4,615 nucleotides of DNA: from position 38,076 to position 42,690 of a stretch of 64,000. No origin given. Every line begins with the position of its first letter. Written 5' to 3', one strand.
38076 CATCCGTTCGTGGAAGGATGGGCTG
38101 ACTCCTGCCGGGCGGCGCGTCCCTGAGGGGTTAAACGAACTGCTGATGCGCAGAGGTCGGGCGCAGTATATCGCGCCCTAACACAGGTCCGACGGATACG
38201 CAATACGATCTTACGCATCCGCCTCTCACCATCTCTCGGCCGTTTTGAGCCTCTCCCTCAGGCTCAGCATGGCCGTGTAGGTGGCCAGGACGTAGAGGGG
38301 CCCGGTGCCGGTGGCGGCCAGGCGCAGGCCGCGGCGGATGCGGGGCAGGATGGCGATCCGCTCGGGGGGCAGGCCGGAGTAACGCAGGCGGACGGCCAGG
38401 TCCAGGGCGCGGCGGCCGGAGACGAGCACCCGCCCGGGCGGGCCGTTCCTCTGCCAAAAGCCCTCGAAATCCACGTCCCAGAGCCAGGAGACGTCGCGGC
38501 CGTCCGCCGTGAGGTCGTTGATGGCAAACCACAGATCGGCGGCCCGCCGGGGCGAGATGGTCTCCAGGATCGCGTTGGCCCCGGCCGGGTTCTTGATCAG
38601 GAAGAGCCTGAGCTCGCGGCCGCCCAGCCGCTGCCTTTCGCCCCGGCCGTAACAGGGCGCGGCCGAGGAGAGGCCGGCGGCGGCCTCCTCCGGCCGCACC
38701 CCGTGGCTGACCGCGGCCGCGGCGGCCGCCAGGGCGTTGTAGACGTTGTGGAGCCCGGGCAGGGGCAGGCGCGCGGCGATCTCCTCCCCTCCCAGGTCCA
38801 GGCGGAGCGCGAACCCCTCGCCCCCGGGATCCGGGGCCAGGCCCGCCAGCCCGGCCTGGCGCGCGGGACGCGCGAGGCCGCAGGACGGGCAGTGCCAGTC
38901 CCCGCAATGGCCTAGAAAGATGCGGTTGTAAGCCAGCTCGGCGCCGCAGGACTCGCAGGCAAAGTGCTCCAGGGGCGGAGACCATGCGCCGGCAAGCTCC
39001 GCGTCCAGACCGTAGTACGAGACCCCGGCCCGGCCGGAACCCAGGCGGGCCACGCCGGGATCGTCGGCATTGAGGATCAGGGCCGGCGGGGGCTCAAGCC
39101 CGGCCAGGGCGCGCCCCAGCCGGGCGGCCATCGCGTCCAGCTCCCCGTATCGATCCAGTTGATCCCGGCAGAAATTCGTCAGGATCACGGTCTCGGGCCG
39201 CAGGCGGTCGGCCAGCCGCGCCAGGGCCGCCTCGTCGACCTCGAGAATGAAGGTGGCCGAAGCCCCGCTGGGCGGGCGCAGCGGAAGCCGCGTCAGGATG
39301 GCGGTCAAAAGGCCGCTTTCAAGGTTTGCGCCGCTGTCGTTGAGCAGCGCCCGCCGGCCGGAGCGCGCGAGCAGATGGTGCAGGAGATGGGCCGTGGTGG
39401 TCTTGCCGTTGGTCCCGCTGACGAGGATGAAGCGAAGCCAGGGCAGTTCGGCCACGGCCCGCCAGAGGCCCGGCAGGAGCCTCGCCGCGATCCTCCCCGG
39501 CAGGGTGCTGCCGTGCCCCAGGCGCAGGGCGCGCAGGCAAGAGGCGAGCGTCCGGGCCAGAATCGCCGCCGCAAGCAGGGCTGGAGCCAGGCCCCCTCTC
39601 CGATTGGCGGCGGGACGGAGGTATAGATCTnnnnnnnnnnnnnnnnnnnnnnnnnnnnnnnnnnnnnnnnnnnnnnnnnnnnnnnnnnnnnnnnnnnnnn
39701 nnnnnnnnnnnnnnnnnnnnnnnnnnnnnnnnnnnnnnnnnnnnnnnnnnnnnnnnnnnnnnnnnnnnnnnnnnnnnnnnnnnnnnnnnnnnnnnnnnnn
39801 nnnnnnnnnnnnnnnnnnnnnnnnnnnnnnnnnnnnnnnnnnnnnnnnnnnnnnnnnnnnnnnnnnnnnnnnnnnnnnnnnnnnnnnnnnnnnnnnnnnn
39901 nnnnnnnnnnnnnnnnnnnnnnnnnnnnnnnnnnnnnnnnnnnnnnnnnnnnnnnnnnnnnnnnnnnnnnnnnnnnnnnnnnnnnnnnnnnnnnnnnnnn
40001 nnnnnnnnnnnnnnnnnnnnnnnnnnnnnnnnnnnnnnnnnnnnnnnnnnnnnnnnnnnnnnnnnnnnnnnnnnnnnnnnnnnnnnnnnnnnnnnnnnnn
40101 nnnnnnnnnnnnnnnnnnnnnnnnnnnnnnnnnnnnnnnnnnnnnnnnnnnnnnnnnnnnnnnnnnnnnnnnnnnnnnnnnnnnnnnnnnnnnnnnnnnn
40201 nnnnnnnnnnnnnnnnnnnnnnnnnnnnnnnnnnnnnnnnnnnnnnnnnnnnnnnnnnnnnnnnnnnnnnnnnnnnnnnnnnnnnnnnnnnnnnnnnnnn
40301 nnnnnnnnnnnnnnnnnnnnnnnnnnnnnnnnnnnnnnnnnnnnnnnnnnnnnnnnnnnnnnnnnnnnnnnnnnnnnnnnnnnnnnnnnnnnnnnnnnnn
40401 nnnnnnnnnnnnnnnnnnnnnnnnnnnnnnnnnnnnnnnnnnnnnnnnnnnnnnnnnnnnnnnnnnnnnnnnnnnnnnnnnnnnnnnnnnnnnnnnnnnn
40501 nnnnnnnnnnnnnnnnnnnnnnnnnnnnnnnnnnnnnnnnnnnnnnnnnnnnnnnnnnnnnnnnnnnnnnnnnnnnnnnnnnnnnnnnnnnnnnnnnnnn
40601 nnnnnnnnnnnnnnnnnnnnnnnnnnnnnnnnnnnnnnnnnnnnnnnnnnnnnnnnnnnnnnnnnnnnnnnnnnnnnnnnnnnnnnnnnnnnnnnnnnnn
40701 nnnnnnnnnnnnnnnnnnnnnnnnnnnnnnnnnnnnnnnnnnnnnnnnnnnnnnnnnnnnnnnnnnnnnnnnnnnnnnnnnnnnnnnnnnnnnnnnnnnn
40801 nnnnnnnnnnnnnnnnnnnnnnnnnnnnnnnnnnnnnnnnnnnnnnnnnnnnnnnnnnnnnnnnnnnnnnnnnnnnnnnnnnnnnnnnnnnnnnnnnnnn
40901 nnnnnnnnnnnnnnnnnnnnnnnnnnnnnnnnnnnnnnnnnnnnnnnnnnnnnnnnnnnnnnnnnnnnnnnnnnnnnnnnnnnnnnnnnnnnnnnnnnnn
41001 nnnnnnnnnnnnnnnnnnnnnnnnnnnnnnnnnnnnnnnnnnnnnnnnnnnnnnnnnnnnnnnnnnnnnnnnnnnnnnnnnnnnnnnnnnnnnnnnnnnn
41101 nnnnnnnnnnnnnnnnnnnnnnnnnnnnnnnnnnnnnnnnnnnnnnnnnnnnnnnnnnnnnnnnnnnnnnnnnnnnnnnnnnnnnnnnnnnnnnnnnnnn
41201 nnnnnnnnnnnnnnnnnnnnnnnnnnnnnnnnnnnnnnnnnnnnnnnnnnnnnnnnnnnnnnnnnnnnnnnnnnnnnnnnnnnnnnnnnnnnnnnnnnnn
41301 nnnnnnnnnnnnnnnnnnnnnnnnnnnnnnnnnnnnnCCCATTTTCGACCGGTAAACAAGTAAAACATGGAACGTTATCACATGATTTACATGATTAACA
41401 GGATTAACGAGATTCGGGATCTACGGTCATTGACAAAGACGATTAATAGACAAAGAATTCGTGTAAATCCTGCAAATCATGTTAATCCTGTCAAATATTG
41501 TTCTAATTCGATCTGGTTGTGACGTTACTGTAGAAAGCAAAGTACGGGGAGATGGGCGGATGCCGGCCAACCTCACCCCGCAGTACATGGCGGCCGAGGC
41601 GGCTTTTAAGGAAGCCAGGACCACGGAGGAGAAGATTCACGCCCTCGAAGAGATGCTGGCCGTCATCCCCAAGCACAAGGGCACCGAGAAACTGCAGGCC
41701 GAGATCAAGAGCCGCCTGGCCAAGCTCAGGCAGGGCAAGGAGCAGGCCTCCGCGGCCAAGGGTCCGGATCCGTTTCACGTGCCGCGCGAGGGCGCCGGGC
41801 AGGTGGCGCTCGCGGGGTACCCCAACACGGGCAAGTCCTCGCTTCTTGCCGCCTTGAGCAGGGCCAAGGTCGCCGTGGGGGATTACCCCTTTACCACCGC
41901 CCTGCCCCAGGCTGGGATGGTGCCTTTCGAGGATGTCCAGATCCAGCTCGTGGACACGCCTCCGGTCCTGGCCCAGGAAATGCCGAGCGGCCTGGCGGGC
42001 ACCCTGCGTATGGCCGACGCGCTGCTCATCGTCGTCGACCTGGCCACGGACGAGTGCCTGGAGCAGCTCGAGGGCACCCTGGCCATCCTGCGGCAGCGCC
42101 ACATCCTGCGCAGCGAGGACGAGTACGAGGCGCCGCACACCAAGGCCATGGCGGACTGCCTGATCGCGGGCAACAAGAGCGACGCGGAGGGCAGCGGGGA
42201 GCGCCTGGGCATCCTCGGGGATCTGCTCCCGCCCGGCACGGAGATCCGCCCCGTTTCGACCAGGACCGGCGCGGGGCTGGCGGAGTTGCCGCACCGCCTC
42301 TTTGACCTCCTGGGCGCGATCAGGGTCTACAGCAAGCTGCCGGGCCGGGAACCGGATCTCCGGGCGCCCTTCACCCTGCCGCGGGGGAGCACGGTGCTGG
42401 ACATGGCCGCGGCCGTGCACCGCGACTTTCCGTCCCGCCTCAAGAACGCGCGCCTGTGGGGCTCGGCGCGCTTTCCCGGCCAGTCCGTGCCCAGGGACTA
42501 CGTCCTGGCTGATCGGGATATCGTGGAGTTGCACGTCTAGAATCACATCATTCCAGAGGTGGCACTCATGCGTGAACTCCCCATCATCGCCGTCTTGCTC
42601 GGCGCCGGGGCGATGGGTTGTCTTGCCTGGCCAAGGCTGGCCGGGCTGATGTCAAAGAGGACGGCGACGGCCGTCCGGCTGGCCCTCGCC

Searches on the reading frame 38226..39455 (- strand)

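Call 79: search_protein_families(library=pfam, proteins=[window:38226-39455:-], max_evalue=0.00001)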
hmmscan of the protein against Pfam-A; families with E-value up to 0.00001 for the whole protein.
window:38226-39455:- (409 aa): 2 families
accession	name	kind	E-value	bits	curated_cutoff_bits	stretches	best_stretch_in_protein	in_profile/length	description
PF08353.15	MurT_C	-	4.7e-30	104.3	25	1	286-396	1-110/110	MurT ligase C-terminal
PF08245.18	Mur_ligase_M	-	1.2e-20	74.7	24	1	12-152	1-149/200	Mur ligase middle domain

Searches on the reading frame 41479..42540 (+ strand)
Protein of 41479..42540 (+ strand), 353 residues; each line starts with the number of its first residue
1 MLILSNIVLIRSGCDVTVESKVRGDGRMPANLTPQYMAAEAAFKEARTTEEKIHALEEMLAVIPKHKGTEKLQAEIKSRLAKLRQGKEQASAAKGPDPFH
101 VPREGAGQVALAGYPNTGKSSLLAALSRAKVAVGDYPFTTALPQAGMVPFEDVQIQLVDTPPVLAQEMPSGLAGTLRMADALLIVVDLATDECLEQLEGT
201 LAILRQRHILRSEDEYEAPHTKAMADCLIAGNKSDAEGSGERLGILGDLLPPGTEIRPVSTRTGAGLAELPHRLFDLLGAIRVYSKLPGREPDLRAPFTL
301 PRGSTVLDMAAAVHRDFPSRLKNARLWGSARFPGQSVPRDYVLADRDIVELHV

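Call 79: search_protein_families(library=pfam, proteins=[window:41479-42540:+], max_evalue=0.00001)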
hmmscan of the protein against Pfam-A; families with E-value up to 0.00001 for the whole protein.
window:41479-42540:+ (353 aa): 3 families
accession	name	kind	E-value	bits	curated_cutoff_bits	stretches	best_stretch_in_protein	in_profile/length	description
PF01926.29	MMR_HSR1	-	3.1e-18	66.4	21.9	1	108-198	1-94/113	50S ribosome-binding GTPase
PF02824.27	TGS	-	3.4e-11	43.4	22.2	1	281-351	1-58/60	TGS domain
PF02421.24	FeoB_N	-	6.2e-09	36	27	1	108-162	2-56/156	Ferrous iron transport protein B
